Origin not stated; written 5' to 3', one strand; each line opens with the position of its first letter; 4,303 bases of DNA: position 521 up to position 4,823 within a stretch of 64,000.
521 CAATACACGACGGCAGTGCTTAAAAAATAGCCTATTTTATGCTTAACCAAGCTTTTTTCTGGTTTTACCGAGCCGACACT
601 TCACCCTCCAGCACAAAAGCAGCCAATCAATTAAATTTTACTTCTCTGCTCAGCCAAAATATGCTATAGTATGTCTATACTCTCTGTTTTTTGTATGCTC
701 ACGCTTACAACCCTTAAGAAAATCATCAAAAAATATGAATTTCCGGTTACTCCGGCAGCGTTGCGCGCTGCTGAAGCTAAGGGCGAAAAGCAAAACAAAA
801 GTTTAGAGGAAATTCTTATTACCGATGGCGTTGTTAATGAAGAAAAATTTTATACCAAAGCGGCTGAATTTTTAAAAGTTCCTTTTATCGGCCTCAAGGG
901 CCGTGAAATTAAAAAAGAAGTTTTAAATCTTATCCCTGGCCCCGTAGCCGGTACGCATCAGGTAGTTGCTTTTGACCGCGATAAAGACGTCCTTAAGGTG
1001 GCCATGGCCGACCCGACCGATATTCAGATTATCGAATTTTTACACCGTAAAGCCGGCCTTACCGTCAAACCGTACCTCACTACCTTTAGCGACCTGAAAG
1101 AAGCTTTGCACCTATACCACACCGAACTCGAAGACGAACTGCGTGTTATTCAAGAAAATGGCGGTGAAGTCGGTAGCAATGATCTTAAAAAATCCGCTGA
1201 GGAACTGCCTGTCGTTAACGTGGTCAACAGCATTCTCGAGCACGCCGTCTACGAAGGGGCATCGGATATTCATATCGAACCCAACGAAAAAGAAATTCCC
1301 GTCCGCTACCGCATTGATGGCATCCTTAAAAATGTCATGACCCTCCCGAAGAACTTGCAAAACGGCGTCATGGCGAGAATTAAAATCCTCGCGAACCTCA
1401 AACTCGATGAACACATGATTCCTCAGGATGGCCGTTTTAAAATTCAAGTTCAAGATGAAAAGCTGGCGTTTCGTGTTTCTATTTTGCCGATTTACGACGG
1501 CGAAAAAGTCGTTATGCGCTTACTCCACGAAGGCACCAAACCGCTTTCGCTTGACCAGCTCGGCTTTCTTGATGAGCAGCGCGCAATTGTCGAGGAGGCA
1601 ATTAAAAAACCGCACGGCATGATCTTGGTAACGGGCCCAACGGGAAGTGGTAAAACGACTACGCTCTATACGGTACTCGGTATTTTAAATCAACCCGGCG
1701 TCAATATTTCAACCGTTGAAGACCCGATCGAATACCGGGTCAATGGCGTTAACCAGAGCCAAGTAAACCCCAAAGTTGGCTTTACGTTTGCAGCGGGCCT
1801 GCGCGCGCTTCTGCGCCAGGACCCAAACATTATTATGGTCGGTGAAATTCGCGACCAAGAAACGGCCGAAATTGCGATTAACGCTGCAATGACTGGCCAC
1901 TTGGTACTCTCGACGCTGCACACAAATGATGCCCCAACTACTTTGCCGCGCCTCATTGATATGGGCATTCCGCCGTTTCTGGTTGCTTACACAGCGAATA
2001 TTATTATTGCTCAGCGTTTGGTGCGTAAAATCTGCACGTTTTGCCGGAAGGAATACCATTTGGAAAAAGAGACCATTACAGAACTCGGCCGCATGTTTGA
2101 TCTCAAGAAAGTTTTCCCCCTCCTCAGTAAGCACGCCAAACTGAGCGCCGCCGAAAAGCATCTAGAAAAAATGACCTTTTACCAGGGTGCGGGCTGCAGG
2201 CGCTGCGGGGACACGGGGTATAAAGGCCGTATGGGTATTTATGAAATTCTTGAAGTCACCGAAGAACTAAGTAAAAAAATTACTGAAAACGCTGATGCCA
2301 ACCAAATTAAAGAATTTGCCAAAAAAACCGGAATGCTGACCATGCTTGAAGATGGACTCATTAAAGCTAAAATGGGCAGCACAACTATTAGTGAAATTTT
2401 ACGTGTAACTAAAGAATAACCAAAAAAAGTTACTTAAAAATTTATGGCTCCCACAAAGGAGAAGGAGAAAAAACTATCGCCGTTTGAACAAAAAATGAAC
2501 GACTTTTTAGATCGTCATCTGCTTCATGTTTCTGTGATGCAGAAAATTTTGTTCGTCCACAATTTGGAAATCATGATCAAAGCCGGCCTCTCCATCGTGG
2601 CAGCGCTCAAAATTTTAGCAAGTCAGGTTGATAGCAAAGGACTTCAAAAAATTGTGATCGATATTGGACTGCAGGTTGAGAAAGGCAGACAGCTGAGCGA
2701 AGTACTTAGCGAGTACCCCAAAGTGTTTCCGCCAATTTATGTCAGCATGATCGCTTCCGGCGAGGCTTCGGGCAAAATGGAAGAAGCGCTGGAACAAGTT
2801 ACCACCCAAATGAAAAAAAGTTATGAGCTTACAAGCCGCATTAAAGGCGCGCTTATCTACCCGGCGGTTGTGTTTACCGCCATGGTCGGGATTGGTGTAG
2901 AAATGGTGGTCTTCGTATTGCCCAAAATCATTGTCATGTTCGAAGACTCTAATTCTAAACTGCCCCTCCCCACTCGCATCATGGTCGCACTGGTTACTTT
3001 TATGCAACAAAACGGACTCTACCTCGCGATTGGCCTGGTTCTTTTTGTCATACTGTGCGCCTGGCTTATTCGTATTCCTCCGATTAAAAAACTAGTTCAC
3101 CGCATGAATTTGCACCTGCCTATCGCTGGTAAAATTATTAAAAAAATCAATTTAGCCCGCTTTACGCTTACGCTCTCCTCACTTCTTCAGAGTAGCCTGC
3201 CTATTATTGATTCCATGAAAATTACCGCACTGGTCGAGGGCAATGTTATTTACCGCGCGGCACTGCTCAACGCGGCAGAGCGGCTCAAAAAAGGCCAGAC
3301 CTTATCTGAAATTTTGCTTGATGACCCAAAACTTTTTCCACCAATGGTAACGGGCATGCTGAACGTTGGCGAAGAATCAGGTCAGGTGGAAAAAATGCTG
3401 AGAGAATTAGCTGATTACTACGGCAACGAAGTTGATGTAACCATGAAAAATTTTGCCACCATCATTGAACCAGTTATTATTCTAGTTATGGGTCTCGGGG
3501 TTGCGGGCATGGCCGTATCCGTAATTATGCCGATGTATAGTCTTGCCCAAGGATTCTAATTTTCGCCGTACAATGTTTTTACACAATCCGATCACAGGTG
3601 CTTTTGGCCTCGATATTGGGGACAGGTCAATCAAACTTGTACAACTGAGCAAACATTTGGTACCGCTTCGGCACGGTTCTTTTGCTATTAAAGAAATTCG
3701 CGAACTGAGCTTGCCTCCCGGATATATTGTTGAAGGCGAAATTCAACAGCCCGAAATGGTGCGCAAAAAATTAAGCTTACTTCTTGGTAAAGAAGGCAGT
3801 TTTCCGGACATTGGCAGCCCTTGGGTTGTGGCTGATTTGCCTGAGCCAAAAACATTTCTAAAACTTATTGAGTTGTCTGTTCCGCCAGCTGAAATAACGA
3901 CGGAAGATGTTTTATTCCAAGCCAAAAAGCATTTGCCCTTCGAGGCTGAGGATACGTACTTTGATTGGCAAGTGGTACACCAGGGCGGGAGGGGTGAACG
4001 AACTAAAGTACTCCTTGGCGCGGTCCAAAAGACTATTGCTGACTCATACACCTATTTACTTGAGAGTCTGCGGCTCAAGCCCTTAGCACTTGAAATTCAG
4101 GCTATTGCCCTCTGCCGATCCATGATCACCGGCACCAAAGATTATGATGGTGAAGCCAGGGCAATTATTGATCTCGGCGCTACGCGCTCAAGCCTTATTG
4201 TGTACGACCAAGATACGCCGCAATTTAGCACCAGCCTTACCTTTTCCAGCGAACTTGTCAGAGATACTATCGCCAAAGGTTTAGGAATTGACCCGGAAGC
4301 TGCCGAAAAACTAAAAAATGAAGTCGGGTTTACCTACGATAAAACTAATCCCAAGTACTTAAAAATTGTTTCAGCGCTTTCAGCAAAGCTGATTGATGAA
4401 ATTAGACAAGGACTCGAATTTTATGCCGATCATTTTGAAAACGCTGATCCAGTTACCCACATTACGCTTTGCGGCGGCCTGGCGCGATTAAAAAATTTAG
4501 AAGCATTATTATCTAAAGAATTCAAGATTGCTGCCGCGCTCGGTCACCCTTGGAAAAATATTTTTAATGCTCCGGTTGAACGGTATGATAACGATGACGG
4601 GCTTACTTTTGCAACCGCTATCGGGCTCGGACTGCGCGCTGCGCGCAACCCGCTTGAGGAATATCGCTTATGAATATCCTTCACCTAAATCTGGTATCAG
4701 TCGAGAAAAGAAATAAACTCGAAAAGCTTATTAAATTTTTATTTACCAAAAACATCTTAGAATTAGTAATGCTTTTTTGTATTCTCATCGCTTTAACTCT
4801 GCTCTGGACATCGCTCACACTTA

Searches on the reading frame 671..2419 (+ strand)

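Call 55: search_protein_families(library=pfam, proteins=[window:671-2419:+], max_evalue=0.0001)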
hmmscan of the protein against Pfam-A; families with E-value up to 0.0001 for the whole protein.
window:671-2419:+ (582 aa): 3 families
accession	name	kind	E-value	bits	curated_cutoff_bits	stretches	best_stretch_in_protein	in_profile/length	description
PF00437.27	T2SSE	-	7.3e-132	439.9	24.9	1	176-578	3-370/370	Type II/IV secretion system protein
PF05157.20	MshEN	-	8.1e-14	51.8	23.1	1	69-149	2-83/90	MshEN domain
PF13604.12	AAA_30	-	4.5e-06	27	27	1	301-346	4-49/191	AAA domain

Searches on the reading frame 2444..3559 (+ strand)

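Call 55: search_protein_families(library=pfam, proteins=[window:2444-3559:+], max_evalue=0.0001)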
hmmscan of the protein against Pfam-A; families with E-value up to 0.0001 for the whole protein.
window:2444-3559:+ (371 aa): 1 family
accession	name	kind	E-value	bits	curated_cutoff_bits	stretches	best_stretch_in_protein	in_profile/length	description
PF00482.28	T2SSF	-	1.1e-50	171.2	25.2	2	240-363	1-125/125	Type II secretion system (T2SS), protein F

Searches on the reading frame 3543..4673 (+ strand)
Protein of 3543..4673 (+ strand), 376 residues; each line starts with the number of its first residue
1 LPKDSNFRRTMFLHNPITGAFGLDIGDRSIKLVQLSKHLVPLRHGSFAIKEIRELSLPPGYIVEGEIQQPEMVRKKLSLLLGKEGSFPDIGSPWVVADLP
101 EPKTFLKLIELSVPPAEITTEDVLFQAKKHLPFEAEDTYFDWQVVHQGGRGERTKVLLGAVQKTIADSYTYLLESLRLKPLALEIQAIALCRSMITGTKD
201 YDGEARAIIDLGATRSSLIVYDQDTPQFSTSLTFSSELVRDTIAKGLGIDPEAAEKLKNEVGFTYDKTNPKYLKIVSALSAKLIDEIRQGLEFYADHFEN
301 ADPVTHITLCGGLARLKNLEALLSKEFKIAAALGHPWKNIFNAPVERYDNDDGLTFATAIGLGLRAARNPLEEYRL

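Call 55: search_protein_families(library=pfam, proteins=[window:3543-4673:+], max_evalue=0.0001)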
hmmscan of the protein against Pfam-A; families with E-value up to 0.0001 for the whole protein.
window:3543-4673:+ (376 aa): 2 families
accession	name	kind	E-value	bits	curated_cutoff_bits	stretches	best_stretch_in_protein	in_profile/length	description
PF11104.14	PilM_2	-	1.3e-29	103.7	27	1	22-366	1-339/340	Type IV pilus assembly protein PilM;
PF14450.12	FtsA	-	1.4e-11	45.2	31.8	1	207-361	1-127/127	Cell division protein FtsA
